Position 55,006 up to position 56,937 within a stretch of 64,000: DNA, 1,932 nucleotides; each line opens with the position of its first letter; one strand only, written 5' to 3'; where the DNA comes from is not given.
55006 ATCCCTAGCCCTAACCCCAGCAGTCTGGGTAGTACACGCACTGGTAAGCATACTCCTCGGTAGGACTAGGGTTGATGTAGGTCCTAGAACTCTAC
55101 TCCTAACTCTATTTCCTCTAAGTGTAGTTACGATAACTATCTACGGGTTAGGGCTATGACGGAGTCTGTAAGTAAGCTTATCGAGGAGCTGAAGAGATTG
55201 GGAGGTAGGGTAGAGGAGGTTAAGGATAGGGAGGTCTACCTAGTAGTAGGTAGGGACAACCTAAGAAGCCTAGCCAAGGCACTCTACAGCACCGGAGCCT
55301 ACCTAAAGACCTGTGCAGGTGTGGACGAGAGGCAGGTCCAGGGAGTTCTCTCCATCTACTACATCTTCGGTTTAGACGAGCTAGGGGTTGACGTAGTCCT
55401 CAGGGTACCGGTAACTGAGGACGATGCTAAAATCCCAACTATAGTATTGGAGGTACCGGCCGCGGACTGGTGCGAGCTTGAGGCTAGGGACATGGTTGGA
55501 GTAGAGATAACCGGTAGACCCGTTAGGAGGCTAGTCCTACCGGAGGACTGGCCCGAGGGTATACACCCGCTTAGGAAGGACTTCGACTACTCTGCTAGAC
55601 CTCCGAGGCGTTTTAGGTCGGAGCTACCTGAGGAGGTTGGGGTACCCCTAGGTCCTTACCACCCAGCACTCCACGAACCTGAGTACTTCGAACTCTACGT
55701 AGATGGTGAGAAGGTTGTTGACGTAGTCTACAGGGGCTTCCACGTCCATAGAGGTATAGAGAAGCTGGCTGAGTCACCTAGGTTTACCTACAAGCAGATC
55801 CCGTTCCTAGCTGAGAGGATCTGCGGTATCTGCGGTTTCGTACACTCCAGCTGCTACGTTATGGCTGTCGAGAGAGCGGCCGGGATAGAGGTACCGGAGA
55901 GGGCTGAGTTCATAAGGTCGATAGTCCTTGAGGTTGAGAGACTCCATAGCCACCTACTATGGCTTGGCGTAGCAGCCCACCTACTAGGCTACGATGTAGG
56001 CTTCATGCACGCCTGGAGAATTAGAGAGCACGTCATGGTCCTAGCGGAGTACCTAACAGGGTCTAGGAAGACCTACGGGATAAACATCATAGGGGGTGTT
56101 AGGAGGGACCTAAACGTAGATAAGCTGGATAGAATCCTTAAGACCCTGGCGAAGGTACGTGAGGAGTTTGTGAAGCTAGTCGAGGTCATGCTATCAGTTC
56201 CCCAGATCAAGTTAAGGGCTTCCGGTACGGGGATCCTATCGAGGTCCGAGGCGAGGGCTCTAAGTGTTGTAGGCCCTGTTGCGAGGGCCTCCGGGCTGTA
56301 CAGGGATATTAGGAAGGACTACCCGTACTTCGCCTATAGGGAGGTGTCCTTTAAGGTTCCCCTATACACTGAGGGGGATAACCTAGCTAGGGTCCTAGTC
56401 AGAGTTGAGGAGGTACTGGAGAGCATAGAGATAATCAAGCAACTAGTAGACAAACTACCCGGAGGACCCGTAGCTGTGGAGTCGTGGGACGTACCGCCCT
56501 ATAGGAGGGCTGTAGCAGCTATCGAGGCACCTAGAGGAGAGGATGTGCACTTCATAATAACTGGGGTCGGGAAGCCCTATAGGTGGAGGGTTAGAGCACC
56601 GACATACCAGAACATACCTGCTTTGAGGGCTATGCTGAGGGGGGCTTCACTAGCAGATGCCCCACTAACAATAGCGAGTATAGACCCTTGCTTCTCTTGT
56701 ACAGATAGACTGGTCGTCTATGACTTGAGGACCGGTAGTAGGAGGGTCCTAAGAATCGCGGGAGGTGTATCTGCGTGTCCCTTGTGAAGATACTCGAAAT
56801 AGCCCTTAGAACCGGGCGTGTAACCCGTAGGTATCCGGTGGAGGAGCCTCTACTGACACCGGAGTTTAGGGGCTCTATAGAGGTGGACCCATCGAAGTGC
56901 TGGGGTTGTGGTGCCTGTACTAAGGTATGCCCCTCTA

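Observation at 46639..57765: Mrp antiporter plus formate-hydrogenlyase-type [NiFe] hydrogenase in which a GltD/SudA-like flavoprotein replaces the substrate dehydrogenase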

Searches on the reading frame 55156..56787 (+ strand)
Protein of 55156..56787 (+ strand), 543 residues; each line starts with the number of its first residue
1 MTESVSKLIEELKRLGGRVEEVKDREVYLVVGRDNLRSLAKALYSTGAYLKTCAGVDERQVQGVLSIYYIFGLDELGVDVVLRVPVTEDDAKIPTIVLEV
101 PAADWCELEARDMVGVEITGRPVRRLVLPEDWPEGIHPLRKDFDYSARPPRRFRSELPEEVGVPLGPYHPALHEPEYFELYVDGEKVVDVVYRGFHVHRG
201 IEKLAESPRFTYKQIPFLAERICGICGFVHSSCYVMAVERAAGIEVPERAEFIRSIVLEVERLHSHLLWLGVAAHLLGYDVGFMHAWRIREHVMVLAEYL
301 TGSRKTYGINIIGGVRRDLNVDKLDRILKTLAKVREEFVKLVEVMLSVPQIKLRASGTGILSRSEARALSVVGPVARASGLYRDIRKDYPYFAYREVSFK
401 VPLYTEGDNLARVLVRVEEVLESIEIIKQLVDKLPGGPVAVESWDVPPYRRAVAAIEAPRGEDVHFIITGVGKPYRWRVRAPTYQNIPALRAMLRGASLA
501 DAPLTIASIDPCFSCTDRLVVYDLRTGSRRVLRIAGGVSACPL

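Call 4: search_protein_families(library=pfam, proteins=[window:55156-56787:+], max_evalue=0.01)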
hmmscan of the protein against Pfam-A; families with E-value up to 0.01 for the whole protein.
window:55156-56787:+ (543 aa): 3 families
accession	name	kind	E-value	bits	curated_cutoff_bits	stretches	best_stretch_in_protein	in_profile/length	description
PF00346.24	Complex1_49kDa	-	2.2e-63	214.3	24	2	278-446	3-171/271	Respiratory-chain NADH dehydrogenase, 49 Kd subunit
PF00329.25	Complex1_30kDa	-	1.7e-22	80.7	22.5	1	30-147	2-122/124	Respiratory-chain NADH dehydrogenase, 30 Kd subunit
PF00374.24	NiFeSe_Hases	-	2e-15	57.2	25.8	1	199-269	1-69/508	Nickel-dependent hydrogenase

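Call 7: search_solved_structures(query=window:55156-56787:+, show_alignments=1)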
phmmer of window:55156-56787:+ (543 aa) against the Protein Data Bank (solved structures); distinct sequences matched with E-value up to 0.001: 147 (the best 60 are shown).
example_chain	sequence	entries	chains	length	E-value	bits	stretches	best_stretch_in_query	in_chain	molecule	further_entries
7z0s_E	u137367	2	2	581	3.4e-138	464.8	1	43-531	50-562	Formate hydrogenlyase subunit 5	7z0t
6cfw_L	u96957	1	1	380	1.4e-72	248.2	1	161-518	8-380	Membrane-bound hydrogenase subunit alpha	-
7q5y_B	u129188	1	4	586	8.2e-65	222.6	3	156-465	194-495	NADH-quinone oxidoreductase subunit C/D 2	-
7p61_C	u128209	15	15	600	3.8e-55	190.7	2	163-456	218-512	NADH-quinone oxidoreductase subunit C/D | NADH-quinone oxidoreductase subunit CD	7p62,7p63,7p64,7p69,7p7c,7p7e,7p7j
7awt_D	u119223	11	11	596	9.6e-55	189.3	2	163-456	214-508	NADH-quinone oxidoreductase subunit C/D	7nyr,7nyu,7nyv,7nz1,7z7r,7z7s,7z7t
9taj_C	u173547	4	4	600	9.9e-55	189.3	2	163-456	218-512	NADH-quinone oxidoreductase subunit C/D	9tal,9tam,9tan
6u8y_L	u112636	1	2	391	6.3e-54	186.6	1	165-517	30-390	NADH dehydrogenase subunit D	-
2fug_4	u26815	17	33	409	6.6e-54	186.6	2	149-451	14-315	NADH-quinone oxidoreductase chain 4 | NADH-QUINONE OXIDOREDUCTASE SUBUNIT 4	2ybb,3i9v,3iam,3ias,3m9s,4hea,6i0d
7eu3_H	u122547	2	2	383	6.6e-52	180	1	163-439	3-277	NAD(P)H-quinone oxidoreductase subunit H, chloroplastic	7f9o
6hum_H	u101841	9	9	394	8.5e-52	179.6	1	159-439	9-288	NAD(P)H-quinone oxidoreductase subunit H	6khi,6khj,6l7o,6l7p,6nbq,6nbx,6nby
7wfg_H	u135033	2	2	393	4.7e-51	177.2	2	163-439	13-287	NAD(P)H-quinone oxidoreductase subunit H, chloroplastic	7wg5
7zm7_C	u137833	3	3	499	1.2e-48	169.2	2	163-453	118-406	NADH-ubiquinone oxidoreductase 49 kDa subunit-like protein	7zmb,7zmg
8ba0_D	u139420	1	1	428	4.6e-48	167.3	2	163-452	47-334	Complex I-49kD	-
8b9z_D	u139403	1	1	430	4.7e-48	167.3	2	163-452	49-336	Complex I-49kD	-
8e9g_D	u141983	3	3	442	5.5e-48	167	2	156-442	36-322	NADH-quinone oxidoreductase subunit D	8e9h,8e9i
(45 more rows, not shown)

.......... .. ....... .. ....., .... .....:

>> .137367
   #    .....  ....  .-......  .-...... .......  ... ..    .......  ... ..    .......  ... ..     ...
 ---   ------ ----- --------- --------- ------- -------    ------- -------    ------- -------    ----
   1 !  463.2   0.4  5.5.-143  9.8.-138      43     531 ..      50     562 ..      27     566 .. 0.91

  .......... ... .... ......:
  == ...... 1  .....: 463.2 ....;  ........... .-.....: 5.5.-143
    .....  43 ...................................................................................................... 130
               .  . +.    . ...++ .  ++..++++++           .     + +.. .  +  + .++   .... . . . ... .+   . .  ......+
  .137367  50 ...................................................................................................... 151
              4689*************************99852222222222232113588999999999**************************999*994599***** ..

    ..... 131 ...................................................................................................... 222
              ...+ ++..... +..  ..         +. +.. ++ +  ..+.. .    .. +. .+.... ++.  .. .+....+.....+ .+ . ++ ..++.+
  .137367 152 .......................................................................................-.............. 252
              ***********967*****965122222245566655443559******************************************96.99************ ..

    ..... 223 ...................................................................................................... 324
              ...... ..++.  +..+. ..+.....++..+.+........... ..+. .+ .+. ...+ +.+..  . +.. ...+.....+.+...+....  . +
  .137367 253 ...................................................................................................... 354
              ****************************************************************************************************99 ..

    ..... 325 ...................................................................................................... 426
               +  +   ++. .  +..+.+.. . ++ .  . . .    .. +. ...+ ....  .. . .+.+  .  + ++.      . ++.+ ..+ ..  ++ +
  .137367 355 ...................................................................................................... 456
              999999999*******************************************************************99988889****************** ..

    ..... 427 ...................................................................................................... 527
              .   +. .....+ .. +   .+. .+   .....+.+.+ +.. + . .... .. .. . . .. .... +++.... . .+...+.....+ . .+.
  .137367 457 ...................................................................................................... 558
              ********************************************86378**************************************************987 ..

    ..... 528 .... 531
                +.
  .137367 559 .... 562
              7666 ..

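Call 36: find_homologous_proteins(query=window:55156-56787:+)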
Query window:55156-56787:+ (543 aa): 7479 proteins with E <= 0.001 among 8000 candidates; the best 120 are listed.
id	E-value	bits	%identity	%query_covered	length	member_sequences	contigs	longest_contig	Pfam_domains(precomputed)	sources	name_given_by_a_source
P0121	0.0e+0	1211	99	100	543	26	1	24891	PF00374.25,PF00329.26,PF00346.25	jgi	jgi:Ni,Fe-hydrogenase III large subunit/Ni,Fe-hydrogenase III component G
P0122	0.0e+0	1149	93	100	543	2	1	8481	PF00374.25,PF00329.26,PF00346.25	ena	-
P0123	0.0e+0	1120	90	100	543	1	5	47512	PF00374.25,PF00329.26,PF00346.25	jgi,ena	-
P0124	0.0e+0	1118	90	100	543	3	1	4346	PF00374.25,PF00329.26,PF00346.25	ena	-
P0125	0.0e+0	1115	89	100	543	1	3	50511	PF00374.25,PF00329.26,PF00346.25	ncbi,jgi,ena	-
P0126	1.5e-284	963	77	99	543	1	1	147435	PF00374.25,PF00329.26,PF00346.25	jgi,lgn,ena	-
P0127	5.3e-284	961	77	99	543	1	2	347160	PF00374.25,PF00329.26,PF00346.25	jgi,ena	-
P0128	2.1e-283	959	76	99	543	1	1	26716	PF00374.25,PF00329.26,PF00346.25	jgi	jgi:Ni,Fe-hydrogenase III large subunit/Ni,Fe-hydrogenase III component G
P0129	2.3e-283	959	76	99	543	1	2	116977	PF00374.25,PF00329.26,PF00346.25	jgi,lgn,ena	jgi:Ni,Fe-hydrogenase III large subunit/Ni,Fe-hydrogenase III component G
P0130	2.5e-283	959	76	99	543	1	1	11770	PF00374.25,PF00329.26,PF00346.25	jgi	jgi:Ni,Fe-hydrogenase III large subunit/Ni,Fe-hydrogenase III component G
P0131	3.5e-283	958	76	99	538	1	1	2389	PF00374.25,PF00329.26,PF00346.25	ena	-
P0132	1.2e-282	956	76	99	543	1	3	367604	PF00374.25,PF00329.26,PF00346.25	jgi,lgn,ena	-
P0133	4.1e-282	955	76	99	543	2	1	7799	PF00374.25,PF00329.26,PF00346.25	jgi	-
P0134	1.3e-281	953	76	99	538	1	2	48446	PF00374.25,PF00329.26,PF00346.25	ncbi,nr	ncbi:MAG: NADH-quinone oxidoreductase subunit C [Sulfolobales archaeon]|nr:NADH-quinone oxidoreducta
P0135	1.5e-281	953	76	99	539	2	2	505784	PF00374.25,PF00329.26,PF00346.25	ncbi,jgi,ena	-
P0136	1.8e-280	949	76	99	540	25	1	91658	PF00374.25,PF00329.26,PF00346.25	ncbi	ncbi:MAG: NADH-quinone oxidoreductase subunit C [Sulfolobales archaeon]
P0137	1.6e-278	943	76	99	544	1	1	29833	PF00374.25,PF00329.26,PF00346.25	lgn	-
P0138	4.4e-273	925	73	99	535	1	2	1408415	PF00374.25,PF00329.26,PF00346.25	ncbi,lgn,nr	ncbi:MAG: NADH-quinone oxidoreductase subunit C [Sulfolobales archaeon]|nr:NADH-quinone oxidoreducta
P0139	1.5e-259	880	73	98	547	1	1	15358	PF00374.25,PF00329.26,PF00346.25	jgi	jgi:Ni,Fe-hydrogenase III large subunit/Ni,Fe-hydrogenase III component G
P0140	1.6e-255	867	70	99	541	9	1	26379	PF00374.25,PF00329.26,PF00346.25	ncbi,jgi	-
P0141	2.4e-254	863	70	97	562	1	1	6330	PF00374.25,PF00329.26,PF00346.25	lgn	-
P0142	4.5e-253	859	69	98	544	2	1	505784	PF00374.25,PF00329.26,PF00346.25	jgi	-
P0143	6.5e-248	842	68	100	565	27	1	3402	PF00374.25,PF00329.26,PF00346.25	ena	-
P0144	1.3e-247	841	66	99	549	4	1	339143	PF00374.25,PF00329.26,PF00346.25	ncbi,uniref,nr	ncbi:NADH-quinone oxidoreductase subunit C [Ignisphaera sp. 4213-co]|uniref:NADH-quinone oxidoreduct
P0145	8.1e-247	838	67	99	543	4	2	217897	PF00374.25,PF00329.26,PF00346.25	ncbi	ncbi:MAG: NADH-quinone oxidoreductase subunit C [Zestosphaera sp.]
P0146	4.5e-246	836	68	100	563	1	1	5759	PF00374.25,PF00329.26,PF00346.25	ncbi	-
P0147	9.2e-246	835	67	98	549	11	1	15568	PF00374.25,PF00329.26,PF00346.25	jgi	-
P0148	1.3e-244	831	67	99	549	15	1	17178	PF00374.25,PF00329.26,PF00346.25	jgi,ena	-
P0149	4.4e-244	829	67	98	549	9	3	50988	PF00374.25,PF00329.26,PF00346.25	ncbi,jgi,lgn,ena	-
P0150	1.9e-243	827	65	99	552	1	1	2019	PF00374.25,PF00329.26,PF00346.25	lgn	-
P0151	1.2e-242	824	67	100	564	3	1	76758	PF00374.25,PF00329.26,PF00346.25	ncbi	-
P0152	5.8e-242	822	67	99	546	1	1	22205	PF00374.25,PF00329.26,PF00346.25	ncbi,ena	-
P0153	1.4e-239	814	66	99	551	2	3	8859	PF00374.25,PF00329.26,PF00346.25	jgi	-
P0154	7.9e-238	809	66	98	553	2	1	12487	PF00374.25,PF00329.26,PF00346.25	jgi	jgi:Ni,Fe-hydrogenase III large subunit/Ni,Fe-hydrogenase III component G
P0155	1.1e-237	808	66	97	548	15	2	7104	PF00374.25,PF00329.26,PF00346.25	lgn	-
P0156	1.4e-236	804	66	96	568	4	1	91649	PF00374.25,PF00329.26,PF00346.25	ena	-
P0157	5.4e-236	802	66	99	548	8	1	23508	PF00374.25,PF00329.26,PF00346.25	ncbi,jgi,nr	ncbi:MAG: NADH-quinone oxidoreductase subunit C [Desulfurococcaceae archaeon]|nr:NADH-quinone oxidor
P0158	1.3e-235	801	66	98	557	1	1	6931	PF00374.25,PF00329.26,PF00346.25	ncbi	-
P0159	1.8e-233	794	66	92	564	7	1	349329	PF00374.25,PF00329.26,PF00346.25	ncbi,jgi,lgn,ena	-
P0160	2.1e-232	791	63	98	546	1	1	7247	PF00374.25,PF00329.26,PF00346.25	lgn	-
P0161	7.6e-232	789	65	97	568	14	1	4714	PF00374.25,PF00329.26,PF00346.25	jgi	-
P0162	7.9e-232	789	65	98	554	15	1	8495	PF00374.25,PF00329.26,PF00346.25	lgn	-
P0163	8.4e-230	782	64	98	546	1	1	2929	PF00374.25,PF00329.26,PF00346.25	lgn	-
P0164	3.3e-228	777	64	97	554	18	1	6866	PF00374.25,PF00329.26,PF00346.25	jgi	jgi:Ni,Fe-hydrogenase III large subunit/Ni,Fe-hydrogenase III component G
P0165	3.2e-227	774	63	99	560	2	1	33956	PF00374.25,PF00329.26,PF00346.25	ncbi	-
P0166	2.3e-225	767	64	98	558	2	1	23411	PF00374.25,PF00329.26,PF00346.25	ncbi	-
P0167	9.1e-225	765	63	98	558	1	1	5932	PF00374.25,PF00329.26,PF00346.25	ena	-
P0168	1.9e-224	764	63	98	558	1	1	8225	PF00374.25,PF00329.26,PF00346.25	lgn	-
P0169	3.7e-224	763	63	98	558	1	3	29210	PF00374.25,PF00329.26,PF00346.25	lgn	-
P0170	8.4e-224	762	63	98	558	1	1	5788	PF00374.25,PF00329.26,PF00346.25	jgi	-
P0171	9.7e-224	762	67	92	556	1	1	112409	PF00374.25,PF00329.26,PF00346.25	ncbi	-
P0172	1.6e-223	761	62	98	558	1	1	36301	PF00374.25,PF00329.26,PF00346.25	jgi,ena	-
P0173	5.5e-223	760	64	97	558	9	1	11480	PF00374.25,PF00329.26,PF00346.25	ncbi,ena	-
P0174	8.5e-223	759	63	98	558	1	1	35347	PF00374.25,PF00329.26,PF00346.25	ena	-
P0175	2.7e-222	757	62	97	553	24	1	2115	PF00374.25,PF00329.26,PF00346.25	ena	-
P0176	7.7e-222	756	65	92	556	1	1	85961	PF00374.25,PF00329.26,PF00346.25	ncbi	-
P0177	8.0e-222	756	61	100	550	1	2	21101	PF00374.25,PF00329.26,PF00346.25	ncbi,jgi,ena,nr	ncbi:MAG: hydrogenase large subunit [Thermoprotei archaeon]|nr:MAG: hydrogenase large subunit [Therm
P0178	3.0e-220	751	62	97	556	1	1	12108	PF00374.25,PF00329.26,PF00346.25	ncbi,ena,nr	ncbi:MAG: NADH-quinone oxidoreductase subunit C [Staphylothermus sp.]|nr:NADH-quinone oxidoreductase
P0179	7.0e-220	749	62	99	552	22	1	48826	PF00374.25,PF00329.26,PF00346.25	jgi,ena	-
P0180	9.3e-220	749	63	97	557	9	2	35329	PF00374.25,PF00329.26,PF00346.25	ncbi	-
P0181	5.2e-219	746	61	97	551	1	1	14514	PF00374.25,PF00329.26,PF00346.25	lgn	-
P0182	7.4e-219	746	65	92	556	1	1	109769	PF00374.25,PF00329.26,PF00346.25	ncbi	-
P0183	1.3e-218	745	59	99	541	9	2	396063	PF00374.25,PF00329.26,PF00346.25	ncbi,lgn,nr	ncbi:MAG: NADH-quinone oxidoreductase subunit C [Desulfurococcaceae archaeon]|nr:NADH-quinone oxidor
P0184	1.5e-218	745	62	97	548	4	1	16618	PF00374.25,PF00329.26,PF00346.25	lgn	-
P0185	8.0e-218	742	61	98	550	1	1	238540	PF00374.25,PF00329.26,PF00346.25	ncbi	-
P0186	1.0e-217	742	61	97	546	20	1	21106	PF00374.25,PF00329.26,PF00346.25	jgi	-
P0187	2.8e-217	741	62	97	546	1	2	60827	PF00374.25,PF00329.26,PF00346.25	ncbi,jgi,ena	-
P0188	5.8e-217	740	60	99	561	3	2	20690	PF00374.25,PF00329.26,PF00346.25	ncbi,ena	-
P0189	2.2e-216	738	62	97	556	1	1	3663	PF00374.25,PF00329.26,PF00346.25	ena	-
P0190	4.8e-216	737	64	94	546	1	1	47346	PF00374.25,PF00329.26,PF00346.25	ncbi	-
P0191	1.8e-215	735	60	100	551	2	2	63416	PF00374.25,PF00329.26,PF00346.25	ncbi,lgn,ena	-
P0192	7.3e-215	733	62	97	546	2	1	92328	PF00374.25,PF00329.26,PF00346.25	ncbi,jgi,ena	-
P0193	9.2e-215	732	61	97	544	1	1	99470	PF00374.25,PF00329.26,PF00346.25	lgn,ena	-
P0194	2.1e-214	731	60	98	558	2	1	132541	PF00374.25,PF00329.26,PF00346.25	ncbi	-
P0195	2.4e-214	731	61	99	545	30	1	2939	PF00374.25,PF00329.26,PF00346.25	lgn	-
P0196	7.0e-214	729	61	95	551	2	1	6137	PF00374.25,PF00329.26,PF00346.25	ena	-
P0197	9.8e-214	729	65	93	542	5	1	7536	PF00374.25,PF00329.26,PF00346.25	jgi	-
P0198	1.4e-213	728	63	96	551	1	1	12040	PF00374.25,PF00329.26,PF00346.25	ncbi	-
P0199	4.0e-213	727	63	94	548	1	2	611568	PF00374.25,PF00329.26,PF00346.25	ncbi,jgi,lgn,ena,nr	ncbi:MAG: hydrogenase 3 large subunit [Desulfurococcales archaeon ex4484_58]|nr:MAG: hydrogenase 3 l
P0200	2.1e-212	725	60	96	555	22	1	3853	PF00374.25,PF00329.26,PF00346.25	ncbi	ncbi:MAG: NADH-quinone oxidoreductase subunit C [Desulfurococcaceae archaeon]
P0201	1.2e-211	722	61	95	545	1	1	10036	PF00374.25,PF00329.26,PF00346.25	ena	-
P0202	1.4e-210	719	63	93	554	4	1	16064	PF00374.25,PF00329.26,PF00346.25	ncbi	-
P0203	5.6e-210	717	61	95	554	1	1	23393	PF00374.25,PF00329.26,PF00346.25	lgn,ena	-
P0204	2.0e-209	715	59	99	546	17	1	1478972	PF00374.25,PF00329.26,PF00346.25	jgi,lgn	jgi:formate hydrogenlyase subunit 5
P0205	6.5e-209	713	59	97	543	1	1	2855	PF00374.25,PF00329.26,PF00346.25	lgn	-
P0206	1.2e-208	712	61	94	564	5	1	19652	PF00374.25,PF00329.26,PF00346.25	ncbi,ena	-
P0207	2.1e-208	711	59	95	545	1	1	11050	PF00374.25,PF00329.26,PF00346.25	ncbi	ncbi:MAG: NADH-quinone oxidoreductase subunit C [Desulfurococcaceae archaeon]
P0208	4.0e-208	710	62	91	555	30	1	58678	PF00374.25,PF00329.26,PF00346.25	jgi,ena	-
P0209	5.0e-208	710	60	95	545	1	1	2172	PF00374.25,PF00329.26,PF00346.25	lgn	-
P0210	5.5e-208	710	60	95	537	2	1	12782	PF00374.25,PF00329.26,PF00346.25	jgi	-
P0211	6.8e-208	710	61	94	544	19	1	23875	PF00374.25,PF00329.26,PF00346.25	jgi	jgi:Ni,Fe-hydrogenase III large subunit/Ni,Fe-hydrogenase III component G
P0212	8.7e-208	709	59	100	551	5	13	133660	PF00374.25,PF00329.26,PF00346.25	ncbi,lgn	ncbi:MAG: NADH-quinone oxidoreductase subunit C [Desulfurococcaceae archaeon]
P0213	1.1e-207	709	60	95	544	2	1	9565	PF00374.25,PF00329.26,PF00346.25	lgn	-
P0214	1.2e-207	709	60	94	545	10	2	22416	PF00374.25,PF00329.26,PF00346.25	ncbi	ncbi:MAG: NADH-quinone oxidoreductase subunit C [Thermosphaera sp.]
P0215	2.7e-207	708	61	95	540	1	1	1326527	PF00374.25,PF00329.26,PF00346.25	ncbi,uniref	ncbi:hydrogenase large subunit [Thermogladius sp. 4427co]|uniref:hydrogenase large subunit n=1 Tax=T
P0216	2.8e-207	708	61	94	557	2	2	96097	PF00374.25,PF00329.26,PF00346.25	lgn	-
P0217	3.6e-207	707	62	93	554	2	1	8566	PF00374.25,PF00329.26,PF00346.25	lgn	-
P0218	4.4e-207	707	61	96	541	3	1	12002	PF00374.25,PF00329.26,PF00346.25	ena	-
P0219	5.1e-207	707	61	96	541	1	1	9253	PF00374.25,PF00329.26,PF00346.25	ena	-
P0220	5.7e-207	707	60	95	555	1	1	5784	PF00374.25,PF00329.26,PF00346.25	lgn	-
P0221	1.1e-206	706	60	94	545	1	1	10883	PF00374.25,PF00329.26,PF00346.25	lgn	-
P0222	1.5e-206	705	60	94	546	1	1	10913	PF00374.25,PF00329.26,PF00346.25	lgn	-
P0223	1.7e-206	705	59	98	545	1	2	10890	PF00374.25,PF00329.26,PF00346.25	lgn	-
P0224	5.4e-206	703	61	94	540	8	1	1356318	PF00374.25,PF00329.26,PF00346.25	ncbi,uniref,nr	ncbi:Membrane-bound hydrogenase, subunit NuoCD [Thermogladius calderae 1633]|uniref:Membrane-bound h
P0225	7.7e-206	703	60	95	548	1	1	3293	PF00374.25,PF00329.26,PF00346.25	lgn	-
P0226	9.5e-206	703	60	96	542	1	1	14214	PF00374.25,PF00329.26,PF00346.25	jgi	jgi:Ni,Fe-hydrogenase III large subunit/Ni,Fe-hydrogenase III component G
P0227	1.7e-205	702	59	96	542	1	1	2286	PF00374.25,PF00329.26,PF00346.25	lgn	-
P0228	2.3e-205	701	59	94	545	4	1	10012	PF00374.25,PF00329.26,PF00346.25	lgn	-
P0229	2.5e-205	701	60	96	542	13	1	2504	PF00374.25,PF00329.26,PF00346.25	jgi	jgi:Ni,Fe-hydrogenase III large subunit/Ni,Fe-hydrogenase III component G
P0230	2.7e-205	701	62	90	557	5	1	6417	PF00374.25,PF00329.26,PF00346.25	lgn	-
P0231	3.2e-205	701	62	94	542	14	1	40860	PF00374.25,PF00329.26,PF00346.25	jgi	jgi:Ni,Fe-hydrogenase III large subunit/Ni,Fe-hydrogenase III component G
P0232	8.6e-205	699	61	94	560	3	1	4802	PF00374.25,PF00329.26,PF00346.25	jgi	-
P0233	9.3e-205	699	57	98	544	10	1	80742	PF00374.25,PF00329.26,PF00346.25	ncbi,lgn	-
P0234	1.0e-204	699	59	98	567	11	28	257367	PF00374.25,PF00329.26,PF00346.25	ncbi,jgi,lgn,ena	ncbi:MAG: NADH-quinone oxidoreductase subunit C [Zestosphaera sp.]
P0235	1.3e-204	699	59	98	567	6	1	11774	PF00374.25,PF00329.26,PF00346.25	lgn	-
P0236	1.7e-204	698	59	98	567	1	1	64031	PF00374.25,PF00329.26,PF00346.25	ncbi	-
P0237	2.0e-204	698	59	98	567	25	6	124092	PF00374.25,PF00329.26,PF00346.25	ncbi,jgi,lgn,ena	-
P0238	2.1e-204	698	59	98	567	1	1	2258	PF00374.25,PF00329.26,PF00346.25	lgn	-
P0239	2.3e-204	698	59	98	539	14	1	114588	PF00374.25,PF00329.26,PF00346.25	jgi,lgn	jgi:Ni,Fe-hydrogenase III large subunit/Ni,Fe-hydrogenase III component G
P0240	2.8e-204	698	59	94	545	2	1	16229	PF00374.25,PF00329.26,PF00346.25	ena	-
